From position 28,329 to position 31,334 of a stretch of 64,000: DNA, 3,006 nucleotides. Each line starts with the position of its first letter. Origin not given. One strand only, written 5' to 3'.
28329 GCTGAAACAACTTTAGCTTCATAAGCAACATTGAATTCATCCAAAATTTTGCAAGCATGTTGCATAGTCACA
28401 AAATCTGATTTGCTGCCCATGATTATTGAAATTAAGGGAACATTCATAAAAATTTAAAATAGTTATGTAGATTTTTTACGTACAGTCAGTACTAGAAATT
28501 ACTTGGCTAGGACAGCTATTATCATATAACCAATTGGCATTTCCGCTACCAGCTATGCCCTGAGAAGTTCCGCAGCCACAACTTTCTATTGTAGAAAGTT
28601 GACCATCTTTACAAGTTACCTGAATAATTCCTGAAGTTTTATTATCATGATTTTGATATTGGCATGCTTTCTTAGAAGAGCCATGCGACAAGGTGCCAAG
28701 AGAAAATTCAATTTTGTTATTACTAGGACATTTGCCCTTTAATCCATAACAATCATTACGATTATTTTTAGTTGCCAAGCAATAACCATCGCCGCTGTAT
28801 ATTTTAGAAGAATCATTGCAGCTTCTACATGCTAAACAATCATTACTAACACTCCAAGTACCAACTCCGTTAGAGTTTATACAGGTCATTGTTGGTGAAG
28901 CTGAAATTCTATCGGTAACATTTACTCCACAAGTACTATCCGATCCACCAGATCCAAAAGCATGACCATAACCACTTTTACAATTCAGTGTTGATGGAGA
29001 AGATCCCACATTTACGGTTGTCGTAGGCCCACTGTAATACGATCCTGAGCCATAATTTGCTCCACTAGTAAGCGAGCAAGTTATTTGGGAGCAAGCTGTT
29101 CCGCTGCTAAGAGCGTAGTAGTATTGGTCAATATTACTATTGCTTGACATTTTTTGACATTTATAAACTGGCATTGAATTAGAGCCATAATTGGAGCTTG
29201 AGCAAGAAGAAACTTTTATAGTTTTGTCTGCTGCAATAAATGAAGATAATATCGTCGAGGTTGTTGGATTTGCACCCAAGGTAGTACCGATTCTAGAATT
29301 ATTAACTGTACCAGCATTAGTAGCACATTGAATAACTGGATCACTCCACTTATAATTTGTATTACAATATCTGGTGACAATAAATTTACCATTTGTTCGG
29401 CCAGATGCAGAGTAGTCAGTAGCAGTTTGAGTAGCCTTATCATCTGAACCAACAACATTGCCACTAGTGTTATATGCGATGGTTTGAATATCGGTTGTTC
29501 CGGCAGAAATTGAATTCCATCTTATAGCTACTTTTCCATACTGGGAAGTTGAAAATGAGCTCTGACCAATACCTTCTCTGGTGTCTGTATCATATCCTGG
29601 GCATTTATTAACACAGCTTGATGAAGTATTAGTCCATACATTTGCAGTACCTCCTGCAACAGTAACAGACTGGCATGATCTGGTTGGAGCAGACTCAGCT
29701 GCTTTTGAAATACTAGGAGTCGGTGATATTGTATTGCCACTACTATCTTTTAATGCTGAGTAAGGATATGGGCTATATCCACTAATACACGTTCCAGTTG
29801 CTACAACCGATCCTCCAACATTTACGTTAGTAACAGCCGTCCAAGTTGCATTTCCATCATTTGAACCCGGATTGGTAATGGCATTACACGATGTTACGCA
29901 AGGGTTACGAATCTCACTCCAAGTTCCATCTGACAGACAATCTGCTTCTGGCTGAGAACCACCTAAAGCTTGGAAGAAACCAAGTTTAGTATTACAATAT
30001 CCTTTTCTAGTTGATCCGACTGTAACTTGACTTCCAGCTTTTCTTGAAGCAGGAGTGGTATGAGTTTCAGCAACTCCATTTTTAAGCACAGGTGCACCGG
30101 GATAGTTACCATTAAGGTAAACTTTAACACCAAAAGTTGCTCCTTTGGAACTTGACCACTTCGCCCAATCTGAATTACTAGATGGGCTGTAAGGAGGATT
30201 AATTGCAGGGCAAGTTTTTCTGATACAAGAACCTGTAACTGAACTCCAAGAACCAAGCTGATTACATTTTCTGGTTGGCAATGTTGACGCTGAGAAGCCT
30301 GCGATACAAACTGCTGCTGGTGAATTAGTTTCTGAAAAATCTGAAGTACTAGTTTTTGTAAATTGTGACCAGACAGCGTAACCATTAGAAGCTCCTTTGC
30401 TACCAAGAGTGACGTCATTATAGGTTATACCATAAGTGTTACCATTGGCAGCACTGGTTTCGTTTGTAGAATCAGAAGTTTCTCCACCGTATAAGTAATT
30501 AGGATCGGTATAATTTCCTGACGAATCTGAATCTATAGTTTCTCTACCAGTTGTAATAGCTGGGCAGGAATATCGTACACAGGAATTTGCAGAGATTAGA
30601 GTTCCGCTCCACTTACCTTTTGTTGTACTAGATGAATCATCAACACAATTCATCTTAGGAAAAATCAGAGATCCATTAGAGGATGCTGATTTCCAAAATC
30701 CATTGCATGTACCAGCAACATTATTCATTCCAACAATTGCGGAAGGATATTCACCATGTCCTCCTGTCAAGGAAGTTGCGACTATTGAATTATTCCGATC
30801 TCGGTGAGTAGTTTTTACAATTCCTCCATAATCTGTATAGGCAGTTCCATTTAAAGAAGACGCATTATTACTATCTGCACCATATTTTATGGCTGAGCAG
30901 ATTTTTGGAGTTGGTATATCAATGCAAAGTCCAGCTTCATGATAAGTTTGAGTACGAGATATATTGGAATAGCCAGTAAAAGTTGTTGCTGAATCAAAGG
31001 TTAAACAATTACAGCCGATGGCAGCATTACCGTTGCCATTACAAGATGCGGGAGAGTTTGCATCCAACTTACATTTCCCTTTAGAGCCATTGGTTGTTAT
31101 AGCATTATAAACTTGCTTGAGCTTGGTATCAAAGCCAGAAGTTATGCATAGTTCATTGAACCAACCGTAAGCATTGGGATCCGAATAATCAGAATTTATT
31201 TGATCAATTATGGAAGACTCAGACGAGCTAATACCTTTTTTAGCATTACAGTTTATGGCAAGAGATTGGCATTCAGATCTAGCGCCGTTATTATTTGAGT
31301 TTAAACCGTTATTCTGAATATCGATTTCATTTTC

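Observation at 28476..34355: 1959-aa cysteine-rich giant surface/secreted protein of no recognisable bacterial adhesin class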

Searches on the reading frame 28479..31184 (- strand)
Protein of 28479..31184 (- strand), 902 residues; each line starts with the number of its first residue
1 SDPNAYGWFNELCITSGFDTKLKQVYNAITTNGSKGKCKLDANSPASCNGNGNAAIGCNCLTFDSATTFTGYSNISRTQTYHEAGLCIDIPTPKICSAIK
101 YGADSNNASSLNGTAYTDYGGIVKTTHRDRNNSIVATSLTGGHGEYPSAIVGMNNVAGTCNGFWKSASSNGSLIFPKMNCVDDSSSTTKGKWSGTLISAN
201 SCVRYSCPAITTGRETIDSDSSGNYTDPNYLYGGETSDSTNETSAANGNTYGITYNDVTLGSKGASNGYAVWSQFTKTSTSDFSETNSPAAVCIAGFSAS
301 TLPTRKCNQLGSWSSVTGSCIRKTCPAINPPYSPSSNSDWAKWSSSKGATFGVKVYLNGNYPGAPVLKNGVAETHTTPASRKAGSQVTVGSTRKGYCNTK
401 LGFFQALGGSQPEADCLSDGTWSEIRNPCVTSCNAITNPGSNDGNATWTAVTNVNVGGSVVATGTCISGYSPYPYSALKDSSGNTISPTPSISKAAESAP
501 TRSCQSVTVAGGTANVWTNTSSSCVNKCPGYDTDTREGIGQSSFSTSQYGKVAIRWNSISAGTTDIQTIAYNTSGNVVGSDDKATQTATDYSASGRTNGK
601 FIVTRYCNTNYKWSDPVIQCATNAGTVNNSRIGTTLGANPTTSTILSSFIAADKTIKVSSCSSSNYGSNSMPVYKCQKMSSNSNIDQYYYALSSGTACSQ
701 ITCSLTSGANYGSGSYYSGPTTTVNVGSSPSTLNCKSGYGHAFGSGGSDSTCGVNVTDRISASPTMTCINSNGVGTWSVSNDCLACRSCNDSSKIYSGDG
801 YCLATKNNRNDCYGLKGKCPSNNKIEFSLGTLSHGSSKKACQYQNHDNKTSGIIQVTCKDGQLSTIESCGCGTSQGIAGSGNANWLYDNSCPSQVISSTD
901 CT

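Call 40: search_protein_families(library=pfam, alignment_id=A2, max_evalue=0.01)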
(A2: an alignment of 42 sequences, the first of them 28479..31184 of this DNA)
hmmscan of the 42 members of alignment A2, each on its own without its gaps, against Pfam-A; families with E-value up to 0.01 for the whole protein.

A. member 1, window:28479-31184:- (902 aa): 0 families

B. families by the number of members that match (of 42 scanned): 4 families
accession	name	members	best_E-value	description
PF25599.1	Ephrin_CRD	11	7.9e-09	Ephrin cysteine rich domain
PF00084.26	Sushi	7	3.6e-06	Sushi repeat (SCR repeat)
PF02793.27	HRM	3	0.0007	Hormone receptor domain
PF00030.24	Crystall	1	0.00089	Beta/Gamma crystallin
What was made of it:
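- On Sushi/CCP/SCR domain superfamily: 7 of 42 C-halves hit Sushi and 11 of 42 hit Ephrin_CRD at E <= 0.01 (call 40).
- Pfam Sushi, Ephrin_CRD or HRM hits occur in 7, 11 and 3 of 42 C-terminal halves (call 40).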

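Call 41: predict_structure(alignment_id=A5)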
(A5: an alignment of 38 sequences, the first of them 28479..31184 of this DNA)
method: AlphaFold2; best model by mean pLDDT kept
length: 902 residues; sequences in the alignment: 38
mean_pLDDT: 81.7   pTM: 0.51
mean pLDDT of the five models: 81.7, 80.1, 79.8, 79.2, 78.0
residues with pLDDT >= 90: 284; 70-90: 464; 50-70: 117; < 50: 37
segments of 3 or more residues with pLDDT < 50: 52-54, 803-806, 872-884, 893-902
pLDDT, mean of each block of 10 residues (from residue 1): 69 80 87 81 73 62 88 87 79 83 80 78 77 67 86 88 81 85 85 76 83 74 82 80 57 60 89 82 76 92 88 89 89 71 81 78 80 86 83 82 74 90 87 85 90 80 94 94 90 88 77 73 95 94 94 96 95 92 92 91 96 96 92 90 91 93 89 93 92 93 92 92 91 91 81 83 92 89 90 66 51 65 68 81 58 77 70 43 48 46 35
secondary structure, 60 per line:
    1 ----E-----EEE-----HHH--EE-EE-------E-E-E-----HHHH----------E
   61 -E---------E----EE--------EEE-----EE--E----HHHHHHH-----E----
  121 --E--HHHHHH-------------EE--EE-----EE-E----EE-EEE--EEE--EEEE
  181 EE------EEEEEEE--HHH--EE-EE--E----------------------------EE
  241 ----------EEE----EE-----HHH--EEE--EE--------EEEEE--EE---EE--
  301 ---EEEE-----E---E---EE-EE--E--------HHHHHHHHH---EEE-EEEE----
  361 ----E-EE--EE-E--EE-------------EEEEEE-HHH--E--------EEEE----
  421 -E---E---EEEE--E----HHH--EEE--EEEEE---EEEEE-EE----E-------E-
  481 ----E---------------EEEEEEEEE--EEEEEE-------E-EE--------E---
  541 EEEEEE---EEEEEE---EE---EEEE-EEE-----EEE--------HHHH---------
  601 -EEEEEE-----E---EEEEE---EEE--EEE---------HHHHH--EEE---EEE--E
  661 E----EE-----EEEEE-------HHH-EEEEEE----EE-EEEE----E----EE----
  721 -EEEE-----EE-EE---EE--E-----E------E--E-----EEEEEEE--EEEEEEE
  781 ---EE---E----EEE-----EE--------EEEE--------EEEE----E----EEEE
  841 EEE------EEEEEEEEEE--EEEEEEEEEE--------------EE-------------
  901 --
elements in order (helices of 4 or more, strands of 3 or more residues): E11-13 H46-49 E87-89 H104-110 H126-131 E167-169 E172-174 E177-182 E189-195 E251-253 E270-272 E285-289 E304-307 H337-345 E349-351 E353-356 E392-397 E413-416 E430-433 E446-448 E451-455 E459-463 E501-509 E512-517 E541-546 E550-555 E564-567 E569-571 E577-579 H588-591 E602-607 E617-621 E625-627 E630-632 H642-646 E649-651 E655-657 E673-677 E689-694 E702-705 E722-725 E765-771 E774-780 E794-796 E812-815 E824-827 E837-843 E850-859 E862-871
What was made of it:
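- On Sushi/CCP/SCR domain superfamily: The AF2 model is all-beta with pLDDT 81.7, and above 90 for aa ~1500-1830 (call 41).
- On Autotransporters / two-partner secretion (T5SS): The AF2 C-part consists of small beta modules (call 41).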

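Call 44: fold_search(model_id=the predicted structure, library=pdb)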
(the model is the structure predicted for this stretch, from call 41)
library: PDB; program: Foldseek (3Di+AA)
matches with E <= 10: 907; with E <= 0.001: 0
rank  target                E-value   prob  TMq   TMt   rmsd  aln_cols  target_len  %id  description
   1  8cjv_A                1.5e-02  0.54  0.11  0.25  14.5       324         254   14  Structure of bovine CD46 ectodomain (SCR 1-4) (released 2023-07-12)
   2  4bk5_A                1.6e-02  0.30  0.09  0.12  18.8       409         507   10  crystal structure of the human EphA4 ectodomain in complex with human ephrin A5 (amine-methylated sample) (released 2013-07-03)
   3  7s7k_A                2.3e-02  0.23  0.10  0.14  16.8       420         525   12  Crystal structure of the EphB2 extracellular domain (released 2021-10-27)
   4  4c16_A                2.8e-02  0.30  0.08  0.21  20.9       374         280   13  E-selectin lectin, EGF-like and two SCR domains complexed with glycomimetic antagonist (released 2014-08-20)
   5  3fl7                  4.5e-02  0.25  0.11  0.17  16.2       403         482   12  Crystal structure of the human ephrin A2 ectodomain (released 2009-01-27)
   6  4bkf_A                7.7e-02  0.18  0.10  0.14  16.1       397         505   12  crystal structure of the human EphA4 ectodomain in complex with human ephrinB3 (released 2013-07-03)
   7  8cjv_B                8.1e-02  0.33  0.09  0.28  11.5       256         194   16  Structure of bovine CD46 ectodomain (SCR 1-4) (released 2023-07-12)
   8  2x10                  9.5e-02  0.13  0.09  0.13  16.4       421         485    9  Crystal structure of the complete EphA2 ectodomain (released 2010-03-16)
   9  4bk4_A                1.2e-01  0.14  0.10  0.14  16.6       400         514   12  crystal structure of the human EphA4 ectodomain (released 2013-07-03)
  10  4m4r_A                1.6e-01  0.11  0.08  0.12  19.1       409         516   12  Epha4 ectodomain complex with ephrin a5 (released 2013-10-30)
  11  8trs_D                1.7e-01  0.30  0.07  0.31  12.5       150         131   15  Structure of the EphA2 CRD bound to FabS1CE_C1, trigonal form (released 2023-11-22)
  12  8r5l                  2.5e-01  0.12  0.08  0.21  22.8       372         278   13  E-selectin complexed with glycomimetic ligand BW850 (released 2024-10-23)
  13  8tv1_C                3.3e-01  0.51  0.07  0.19  13.8       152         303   13  Structure of the EphA2 LBDCRD bound to FabS1C_L1 (released 2024-06-26)
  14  8smu_B                3.5e-01  0.04  0.05  0.09  28.8       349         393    7  Integral fusion of the HtaA CR2 domain from Corynebacterium diphtheriae within EGFP (released 2023-09-27)
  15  3mx0_A                3.7e-01  0.11  0.08  0.14  15.7       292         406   12  Crystal Structure of EphA2 ectodomain in complex with ephrin-A5 (released 2010-06-30)
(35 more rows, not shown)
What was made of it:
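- On Sushi/CCP/SCR domain superfamily: The best Foldseek PDB hits are CCP proteins, but at E 0.015-0.1 (call 44).
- Closest known: Eukaryotic Sushi/CCP/SCR-repeat proteins. Same: The top structural neighbours of the AF2 model are these proteins (call 44).
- Its top Foldseek hits are CD46 SCR1-4, Eph ectodomains and the E-selectin SCRs (calls 41, 44).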

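Call 53: search_solved_structures(query=A2, max_evalue=10, show_alignments=3)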
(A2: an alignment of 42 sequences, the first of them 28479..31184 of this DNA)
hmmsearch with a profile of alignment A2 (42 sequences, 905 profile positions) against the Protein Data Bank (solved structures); distinct sequences matched with E-value up to 10: 0.

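Call 79: find_homologous_proteins(query=A2, max_evalue=0.001)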
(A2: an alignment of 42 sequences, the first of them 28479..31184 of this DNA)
Query A2 (42 sequences) (902 aa, profile of the alignment): 27 proteins with E <= 0.001 among 8000 candidates.
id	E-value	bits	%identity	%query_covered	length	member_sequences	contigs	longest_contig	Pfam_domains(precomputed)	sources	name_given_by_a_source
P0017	0.0e+0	1036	34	95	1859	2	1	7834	-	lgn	-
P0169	5.6e-295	1000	34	88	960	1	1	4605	-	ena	-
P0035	3.3e-288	977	33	89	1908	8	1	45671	-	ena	-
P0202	7.6e-284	963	34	87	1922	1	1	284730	-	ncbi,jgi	jgi:hypothetical protein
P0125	5.3e-275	933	36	87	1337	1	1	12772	-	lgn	-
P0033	8.1e-272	923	32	80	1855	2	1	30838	PF25599.3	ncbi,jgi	jgi:hypothetical protein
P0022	5.0e-270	917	35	78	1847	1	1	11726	-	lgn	-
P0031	2.5e-268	911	33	78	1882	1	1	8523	-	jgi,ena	-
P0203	1.6e-261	889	33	78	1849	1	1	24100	-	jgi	-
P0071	3.3e-259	881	34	78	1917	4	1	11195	-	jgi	jgi:hypothetical protein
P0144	7.0e-229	781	34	98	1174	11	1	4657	-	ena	-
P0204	1.9e-219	750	30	80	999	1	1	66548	-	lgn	-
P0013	7.8e-218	744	35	100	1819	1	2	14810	-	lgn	-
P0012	1.6e-210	720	44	96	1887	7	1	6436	PF00084.27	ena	-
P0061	7.0e-204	698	33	96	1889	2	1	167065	-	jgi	-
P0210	1.0e-50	191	26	32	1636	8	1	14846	PF25599.3,PF02793.28,PF00084.27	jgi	jgi:hypothetical protein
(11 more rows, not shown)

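Call 80: find_encoding_contigs(protein=P0210, flank=8000, max_places=2)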
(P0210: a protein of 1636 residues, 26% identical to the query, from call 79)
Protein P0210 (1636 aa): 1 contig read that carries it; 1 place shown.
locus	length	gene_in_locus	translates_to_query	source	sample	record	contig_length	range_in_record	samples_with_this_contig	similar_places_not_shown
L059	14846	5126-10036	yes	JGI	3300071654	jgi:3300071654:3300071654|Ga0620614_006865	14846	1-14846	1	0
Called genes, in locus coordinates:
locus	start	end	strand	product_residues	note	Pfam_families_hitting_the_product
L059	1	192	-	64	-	?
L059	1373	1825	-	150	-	-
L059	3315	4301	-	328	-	-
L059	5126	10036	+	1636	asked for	PF00084:Sushi (faint), PF02793:HRM (faint), PF25599:Ephrin_CRD (faint)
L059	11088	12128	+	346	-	PF07714:PK_Tyr_Ser-Thr, PF00069:Pkinase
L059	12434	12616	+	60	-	-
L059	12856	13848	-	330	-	-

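Call 81: search_protein_families(library=pfam, proteins=[P0210], max_evalue=0.01)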
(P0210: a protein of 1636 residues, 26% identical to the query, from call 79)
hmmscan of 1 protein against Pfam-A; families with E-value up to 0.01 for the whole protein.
P0210 (1636 aa): 3 families
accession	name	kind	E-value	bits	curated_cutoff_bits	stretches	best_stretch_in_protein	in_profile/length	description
PF02793.27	HRM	-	1.4e-60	202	26.2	9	1132-1183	3-64/66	Hormone receptor domain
PF00084.26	Sushi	-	5.6e-28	97.5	20.7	1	1255-1291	18-56/56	Sushi repeat (SCR repeat)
PF25599.1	Ephrin_CRD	-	9.5e-18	64.4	27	2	1357-1404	3-58/59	Ephrin cysteine rich domain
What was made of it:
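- On Sushi/CCP/SCR domain superfamily: P0210 itself scores 202 bits for HRM and 97.5 bits for Sushi (call 81).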
